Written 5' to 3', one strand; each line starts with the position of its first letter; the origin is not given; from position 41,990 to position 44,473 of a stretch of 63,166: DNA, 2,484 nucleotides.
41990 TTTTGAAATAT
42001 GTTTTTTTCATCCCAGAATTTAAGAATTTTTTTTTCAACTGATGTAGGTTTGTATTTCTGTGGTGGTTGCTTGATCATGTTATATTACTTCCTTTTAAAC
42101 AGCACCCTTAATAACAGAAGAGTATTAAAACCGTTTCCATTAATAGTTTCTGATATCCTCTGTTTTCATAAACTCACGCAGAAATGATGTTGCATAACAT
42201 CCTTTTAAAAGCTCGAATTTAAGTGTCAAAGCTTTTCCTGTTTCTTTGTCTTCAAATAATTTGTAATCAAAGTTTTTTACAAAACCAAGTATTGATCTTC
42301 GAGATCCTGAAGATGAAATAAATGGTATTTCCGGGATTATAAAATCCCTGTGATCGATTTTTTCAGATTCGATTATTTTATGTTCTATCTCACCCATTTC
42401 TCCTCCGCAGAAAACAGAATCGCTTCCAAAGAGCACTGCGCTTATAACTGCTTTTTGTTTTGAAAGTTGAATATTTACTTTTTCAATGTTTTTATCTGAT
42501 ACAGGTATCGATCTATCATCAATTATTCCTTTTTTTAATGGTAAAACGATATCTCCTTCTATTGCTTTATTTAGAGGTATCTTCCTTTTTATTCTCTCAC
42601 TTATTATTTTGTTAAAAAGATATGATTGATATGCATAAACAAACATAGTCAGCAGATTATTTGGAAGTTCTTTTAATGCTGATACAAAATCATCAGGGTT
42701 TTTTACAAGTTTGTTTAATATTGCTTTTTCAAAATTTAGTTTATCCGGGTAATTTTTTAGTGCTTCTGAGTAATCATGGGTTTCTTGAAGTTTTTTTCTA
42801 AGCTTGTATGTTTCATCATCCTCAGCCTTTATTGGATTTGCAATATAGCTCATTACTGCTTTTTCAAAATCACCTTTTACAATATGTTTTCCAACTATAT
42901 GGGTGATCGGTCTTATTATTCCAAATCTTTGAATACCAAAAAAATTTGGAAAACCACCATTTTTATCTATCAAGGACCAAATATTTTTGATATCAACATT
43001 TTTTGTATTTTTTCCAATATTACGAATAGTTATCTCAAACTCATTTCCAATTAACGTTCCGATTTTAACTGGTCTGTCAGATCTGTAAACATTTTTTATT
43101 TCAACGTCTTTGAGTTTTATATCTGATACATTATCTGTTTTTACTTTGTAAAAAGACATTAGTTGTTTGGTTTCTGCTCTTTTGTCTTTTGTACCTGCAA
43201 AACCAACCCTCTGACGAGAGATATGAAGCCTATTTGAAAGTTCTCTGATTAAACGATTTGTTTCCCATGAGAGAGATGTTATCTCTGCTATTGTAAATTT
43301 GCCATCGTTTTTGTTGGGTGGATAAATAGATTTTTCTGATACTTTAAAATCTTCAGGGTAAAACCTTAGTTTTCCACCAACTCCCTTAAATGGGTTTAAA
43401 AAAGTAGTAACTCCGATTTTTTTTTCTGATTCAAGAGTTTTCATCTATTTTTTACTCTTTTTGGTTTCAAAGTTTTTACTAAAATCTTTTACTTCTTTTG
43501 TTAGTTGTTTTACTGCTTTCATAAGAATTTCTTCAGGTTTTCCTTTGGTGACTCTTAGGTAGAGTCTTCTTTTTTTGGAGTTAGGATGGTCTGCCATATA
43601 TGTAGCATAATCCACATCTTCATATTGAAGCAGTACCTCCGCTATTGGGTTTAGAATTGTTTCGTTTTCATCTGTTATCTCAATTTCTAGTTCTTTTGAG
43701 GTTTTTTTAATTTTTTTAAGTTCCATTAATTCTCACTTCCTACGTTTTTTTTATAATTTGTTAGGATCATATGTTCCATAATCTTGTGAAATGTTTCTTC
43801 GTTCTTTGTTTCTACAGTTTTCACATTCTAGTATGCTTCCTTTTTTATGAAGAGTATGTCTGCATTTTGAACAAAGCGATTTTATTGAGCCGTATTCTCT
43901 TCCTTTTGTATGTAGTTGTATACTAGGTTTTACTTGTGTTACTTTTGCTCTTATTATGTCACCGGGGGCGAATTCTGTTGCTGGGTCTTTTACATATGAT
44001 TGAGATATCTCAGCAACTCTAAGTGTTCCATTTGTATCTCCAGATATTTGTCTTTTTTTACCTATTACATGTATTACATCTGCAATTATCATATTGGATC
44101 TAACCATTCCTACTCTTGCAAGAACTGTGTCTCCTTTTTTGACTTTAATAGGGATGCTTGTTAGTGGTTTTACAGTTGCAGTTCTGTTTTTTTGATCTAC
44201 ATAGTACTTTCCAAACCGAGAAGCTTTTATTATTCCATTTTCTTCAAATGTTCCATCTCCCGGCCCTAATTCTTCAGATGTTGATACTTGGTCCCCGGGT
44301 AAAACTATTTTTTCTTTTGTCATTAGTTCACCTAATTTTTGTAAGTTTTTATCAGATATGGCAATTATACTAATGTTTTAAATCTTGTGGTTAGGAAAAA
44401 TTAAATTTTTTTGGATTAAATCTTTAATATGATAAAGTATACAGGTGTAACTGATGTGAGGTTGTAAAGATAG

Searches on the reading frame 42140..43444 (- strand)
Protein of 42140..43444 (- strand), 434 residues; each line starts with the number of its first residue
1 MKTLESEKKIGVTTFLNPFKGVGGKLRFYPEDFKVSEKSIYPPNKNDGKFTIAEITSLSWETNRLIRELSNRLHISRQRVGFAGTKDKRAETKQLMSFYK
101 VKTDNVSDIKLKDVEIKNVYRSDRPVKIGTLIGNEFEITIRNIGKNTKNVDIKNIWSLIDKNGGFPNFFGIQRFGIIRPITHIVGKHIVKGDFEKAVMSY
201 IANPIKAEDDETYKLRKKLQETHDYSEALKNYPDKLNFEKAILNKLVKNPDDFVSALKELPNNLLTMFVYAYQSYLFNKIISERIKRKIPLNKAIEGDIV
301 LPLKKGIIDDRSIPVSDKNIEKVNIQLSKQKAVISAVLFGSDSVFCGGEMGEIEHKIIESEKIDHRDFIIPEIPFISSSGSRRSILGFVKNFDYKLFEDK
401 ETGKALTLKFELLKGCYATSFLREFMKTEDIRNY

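Call 52: search_protein_families(library=pfam, proteins=[window:42140-43444:-], max_evalue=0.001)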
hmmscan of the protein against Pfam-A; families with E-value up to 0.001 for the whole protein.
window:42140-43444:- (434 aa): 1 family
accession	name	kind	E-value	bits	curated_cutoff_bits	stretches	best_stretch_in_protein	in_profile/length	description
PF01142.23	TruD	-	6.3e-138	460.5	27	1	10-425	2-412/412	tRNA pseudouridine synthase D (TruD)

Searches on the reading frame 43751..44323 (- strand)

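Call 52: search_protein_families(library=pfam, proteins=[window:43751-44323:-], max_evalue=0.001)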
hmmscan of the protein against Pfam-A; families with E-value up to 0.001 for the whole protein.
window:43751-44323:- (190 aa): 1 family
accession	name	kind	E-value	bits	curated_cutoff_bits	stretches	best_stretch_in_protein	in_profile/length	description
PF14382.12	ECR1_N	-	3.3e-09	36.8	27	1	6-39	1-34/38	Exosome complex exonuclease RRP4 N-terminal region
